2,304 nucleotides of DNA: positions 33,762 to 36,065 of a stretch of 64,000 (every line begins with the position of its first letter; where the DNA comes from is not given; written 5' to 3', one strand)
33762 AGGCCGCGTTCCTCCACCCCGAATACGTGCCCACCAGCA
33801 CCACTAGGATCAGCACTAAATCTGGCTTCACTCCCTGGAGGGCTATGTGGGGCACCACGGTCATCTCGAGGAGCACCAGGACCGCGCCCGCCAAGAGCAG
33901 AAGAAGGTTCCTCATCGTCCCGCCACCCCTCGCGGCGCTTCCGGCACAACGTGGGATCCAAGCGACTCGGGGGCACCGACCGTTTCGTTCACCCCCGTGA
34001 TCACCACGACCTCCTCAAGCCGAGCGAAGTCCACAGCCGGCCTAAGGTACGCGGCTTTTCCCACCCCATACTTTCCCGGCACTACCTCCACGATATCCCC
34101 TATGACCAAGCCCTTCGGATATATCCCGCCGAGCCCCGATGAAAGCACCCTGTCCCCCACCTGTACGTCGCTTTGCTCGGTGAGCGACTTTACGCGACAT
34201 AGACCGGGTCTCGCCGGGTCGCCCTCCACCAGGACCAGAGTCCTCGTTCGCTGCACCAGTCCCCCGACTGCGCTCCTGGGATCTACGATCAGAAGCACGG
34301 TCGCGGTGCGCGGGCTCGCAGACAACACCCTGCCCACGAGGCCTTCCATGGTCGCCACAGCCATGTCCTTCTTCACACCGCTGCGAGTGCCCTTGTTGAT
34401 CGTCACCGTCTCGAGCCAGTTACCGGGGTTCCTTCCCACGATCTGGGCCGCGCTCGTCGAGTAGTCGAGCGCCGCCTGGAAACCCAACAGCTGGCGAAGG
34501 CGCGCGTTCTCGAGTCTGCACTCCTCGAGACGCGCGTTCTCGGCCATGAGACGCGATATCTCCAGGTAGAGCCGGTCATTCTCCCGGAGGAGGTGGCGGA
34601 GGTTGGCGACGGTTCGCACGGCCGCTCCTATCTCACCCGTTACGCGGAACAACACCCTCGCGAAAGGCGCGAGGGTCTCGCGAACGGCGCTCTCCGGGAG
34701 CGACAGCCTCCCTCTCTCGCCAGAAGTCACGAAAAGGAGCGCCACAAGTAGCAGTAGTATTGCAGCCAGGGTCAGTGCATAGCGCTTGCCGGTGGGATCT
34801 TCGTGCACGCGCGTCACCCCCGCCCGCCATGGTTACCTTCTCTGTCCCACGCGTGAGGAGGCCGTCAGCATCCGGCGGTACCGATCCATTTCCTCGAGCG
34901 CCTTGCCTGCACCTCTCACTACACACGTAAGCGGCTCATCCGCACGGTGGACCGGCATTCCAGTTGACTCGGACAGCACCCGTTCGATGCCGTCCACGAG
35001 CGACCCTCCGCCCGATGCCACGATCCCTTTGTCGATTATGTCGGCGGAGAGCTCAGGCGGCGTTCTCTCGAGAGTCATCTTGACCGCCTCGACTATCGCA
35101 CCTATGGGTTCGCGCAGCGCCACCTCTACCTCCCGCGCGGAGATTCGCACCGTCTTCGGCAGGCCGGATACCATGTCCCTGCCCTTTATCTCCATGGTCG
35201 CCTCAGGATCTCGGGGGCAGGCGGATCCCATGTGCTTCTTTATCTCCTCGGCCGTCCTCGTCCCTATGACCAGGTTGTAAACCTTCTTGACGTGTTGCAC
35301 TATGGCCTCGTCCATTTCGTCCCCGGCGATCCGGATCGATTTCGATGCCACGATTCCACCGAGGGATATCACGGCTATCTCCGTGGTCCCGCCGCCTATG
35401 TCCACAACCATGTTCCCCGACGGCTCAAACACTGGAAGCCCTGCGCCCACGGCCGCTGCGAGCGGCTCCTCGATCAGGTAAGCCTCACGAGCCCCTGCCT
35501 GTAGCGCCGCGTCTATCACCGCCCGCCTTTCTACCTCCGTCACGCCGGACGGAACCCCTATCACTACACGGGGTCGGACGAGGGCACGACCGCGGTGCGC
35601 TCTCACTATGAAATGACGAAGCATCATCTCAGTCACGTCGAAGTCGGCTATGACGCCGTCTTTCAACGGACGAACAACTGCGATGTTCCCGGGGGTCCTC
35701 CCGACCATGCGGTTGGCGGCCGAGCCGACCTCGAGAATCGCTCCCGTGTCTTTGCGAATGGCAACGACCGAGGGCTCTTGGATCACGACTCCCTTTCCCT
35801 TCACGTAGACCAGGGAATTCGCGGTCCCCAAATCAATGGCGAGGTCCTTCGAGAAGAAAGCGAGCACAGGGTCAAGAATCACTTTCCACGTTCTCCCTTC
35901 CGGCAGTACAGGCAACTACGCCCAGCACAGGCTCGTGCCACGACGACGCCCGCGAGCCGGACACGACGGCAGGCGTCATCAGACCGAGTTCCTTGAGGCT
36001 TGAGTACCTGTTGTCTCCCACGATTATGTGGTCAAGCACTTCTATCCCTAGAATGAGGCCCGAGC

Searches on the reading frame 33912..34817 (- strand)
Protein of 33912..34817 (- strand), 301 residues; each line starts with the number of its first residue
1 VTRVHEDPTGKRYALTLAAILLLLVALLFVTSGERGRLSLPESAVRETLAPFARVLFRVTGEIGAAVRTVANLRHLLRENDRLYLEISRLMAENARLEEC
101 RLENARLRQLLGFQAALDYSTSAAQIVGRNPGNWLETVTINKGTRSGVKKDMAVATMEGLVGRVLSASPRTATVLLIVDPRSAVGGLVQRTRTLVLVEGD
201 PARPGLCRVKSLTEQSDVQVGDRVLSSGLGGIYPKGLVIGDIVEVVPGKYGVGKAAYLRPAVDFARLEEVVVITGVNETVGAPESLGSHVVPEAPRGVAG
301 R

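Call 52: search_protein_families(library=pfam, proteins=[window:33912-34817:-], max_evalue=1e-8)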
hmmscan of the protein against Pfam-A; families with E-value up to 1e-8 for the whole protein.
window:33912-34817:- (301 aa): 1 family
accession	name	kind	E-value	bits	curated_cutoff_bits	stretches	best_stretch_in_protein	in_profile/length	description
PF04085.20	MreC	-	2.1e-45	154.5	28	1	126-274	1-147/147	Rod shape-determining protein MreC, barrel core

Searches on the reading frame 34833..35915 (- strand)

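Call 52: search_protein_families(library=pfam, proteins=[window:34833-35915:-], max_evalue=1e-8)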
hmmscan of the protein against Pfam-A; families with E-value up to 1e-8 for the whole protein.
window:34833-35915:- (360 aa): 4 families
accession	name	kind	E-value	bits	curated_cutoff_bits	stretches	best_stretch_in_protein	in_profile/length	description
PF06723.19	MreB_Mbl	-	9e-146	485.3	27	1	23-346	2-325/327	MreB/Mbl protein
PF14450.12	FtsA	-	2e-13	51.2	31.8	1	169-325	1-110/127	Cell division protein FtsA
PF00012.26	HSP70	-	1.4e-11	43.8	20.6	1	116-214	135-239/599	Hsp70 protein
PF00022.25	Actin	-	3.6e-10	39.4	27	0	48-212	31-190/410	Actin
